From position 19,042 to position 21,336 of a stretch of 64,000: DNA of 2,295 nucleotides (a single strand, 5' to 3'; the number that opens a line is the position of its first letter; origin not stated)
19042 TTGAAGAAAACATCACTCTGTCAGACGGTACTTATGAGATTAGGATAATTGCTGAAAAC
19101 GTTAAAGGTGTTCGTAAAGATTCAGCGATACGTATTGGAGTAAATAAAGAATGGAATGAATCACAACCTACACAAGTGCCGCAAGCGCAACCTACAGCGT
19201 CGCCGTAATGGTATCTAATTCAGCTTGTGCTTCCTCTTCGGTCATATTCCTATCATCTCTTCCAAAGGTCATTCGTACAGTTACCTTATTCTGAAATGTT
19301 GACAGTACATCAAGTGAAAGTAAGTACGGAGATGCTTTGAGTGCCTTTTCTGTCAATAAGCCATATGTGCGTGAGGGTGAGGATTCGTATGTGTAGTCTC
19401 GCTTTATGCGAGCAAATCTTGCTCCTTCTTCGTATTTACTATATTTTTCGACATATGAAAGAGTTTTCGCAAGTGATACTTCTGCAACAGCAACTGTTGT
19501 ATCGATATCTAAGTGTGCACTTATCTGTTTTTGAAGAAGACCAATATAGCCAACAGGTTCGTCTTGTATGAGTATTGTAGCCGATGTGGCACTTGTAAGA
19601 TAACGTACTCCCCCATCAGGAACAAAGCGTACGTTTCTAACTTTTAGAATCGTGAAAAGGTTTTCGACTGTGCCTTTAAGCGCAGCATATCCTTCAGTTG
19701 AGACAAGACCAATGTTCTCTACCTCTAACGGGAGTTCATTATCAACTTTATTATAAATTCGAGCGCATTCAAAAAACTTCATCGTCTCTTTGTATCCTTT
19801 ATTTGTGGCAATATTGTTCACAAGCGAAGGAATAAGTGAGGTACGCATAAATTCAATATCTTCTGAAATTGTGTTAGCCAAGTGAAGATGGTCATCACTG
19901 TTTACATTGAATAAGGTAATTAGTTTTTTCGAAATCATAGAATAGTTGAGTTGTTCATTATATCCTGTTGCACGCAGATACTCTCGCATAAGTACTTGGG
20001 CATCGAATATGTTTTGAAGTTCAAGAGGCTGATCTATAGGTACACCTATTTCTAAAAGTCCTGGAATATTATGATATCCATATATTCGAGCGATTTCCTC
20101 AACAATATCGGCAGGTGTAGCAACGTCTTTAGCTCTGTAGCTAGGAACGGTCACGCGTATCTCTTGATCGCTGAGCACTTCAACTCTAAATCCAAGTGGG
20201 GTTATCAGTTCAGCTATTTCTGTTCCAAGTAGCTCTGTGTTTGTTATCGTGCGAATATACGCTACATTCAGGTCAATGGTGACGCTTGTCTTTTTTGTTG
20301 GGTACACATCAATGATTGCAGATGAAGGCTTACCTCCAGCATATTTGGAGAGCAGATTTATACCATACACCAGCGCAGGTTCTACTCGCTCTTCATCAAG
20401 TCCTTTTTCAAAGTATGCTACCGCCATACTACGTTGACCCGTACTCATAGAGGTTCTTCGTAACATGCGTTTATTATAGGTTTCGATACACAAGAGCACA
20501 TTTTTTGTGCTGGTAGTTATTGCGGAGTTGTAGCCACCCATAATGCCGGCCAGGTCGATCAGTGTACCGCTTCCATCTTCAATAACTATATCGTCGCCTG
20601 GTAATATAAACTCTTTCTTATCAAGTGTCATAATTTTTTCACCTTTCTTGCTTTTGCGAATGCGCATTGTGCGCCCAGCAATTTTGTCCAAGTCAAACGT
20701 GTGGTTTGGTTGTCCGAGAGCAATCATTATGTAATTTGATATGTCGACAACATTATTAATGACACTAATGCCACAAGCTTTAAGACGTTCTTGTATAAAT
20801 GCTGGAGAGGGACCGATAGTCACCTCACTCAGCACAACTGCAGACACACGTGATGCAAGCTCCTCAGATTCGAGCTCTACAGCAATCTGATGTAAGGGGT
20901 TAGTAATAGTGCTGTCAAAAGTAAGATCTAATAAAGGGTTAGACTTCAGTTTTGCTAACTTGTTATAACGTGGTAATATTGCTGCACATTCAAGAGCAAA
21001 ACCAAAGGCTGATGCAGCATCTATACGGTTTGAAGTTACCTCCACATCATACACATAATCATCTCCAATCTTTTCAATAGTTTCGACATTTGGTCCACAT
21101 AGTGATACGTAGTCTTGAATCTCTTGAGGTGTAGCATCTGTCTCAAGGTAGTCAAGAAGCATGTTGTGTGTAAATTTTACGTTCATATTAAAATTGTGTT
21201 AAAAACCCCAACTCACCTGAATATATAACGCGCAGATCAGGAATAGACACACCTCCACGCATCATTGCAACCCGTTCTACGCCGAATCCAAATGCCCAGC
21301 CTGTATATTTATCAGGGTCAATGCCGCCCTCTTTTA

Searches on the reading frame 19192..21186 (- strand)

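Call 31: search_protein_families(library=pfam, proteins=[window:19192-21186:-], max_evalue=0.00001)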
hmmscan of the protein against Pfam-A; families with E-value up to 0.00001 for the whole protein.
window:19192-21186:- (664 aa): 3 families
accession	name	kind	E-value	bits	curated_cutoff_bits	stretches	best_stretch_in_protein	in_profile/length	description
PF03483.22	B3_4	-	6.2e-52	176.1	29.3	1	112-284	3-174/174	B3/4 domain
PF17759.6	tRNA_synthFbeta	-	1.4e-33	116.7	22.4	1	397-572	22-214/214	Phenylalanyl tRNA synthetase beta chain CLM domain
PF03484.21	B5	-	9.1e-19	67.9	28.6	1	304-371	1-67/67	tRNA synthetase B5 domain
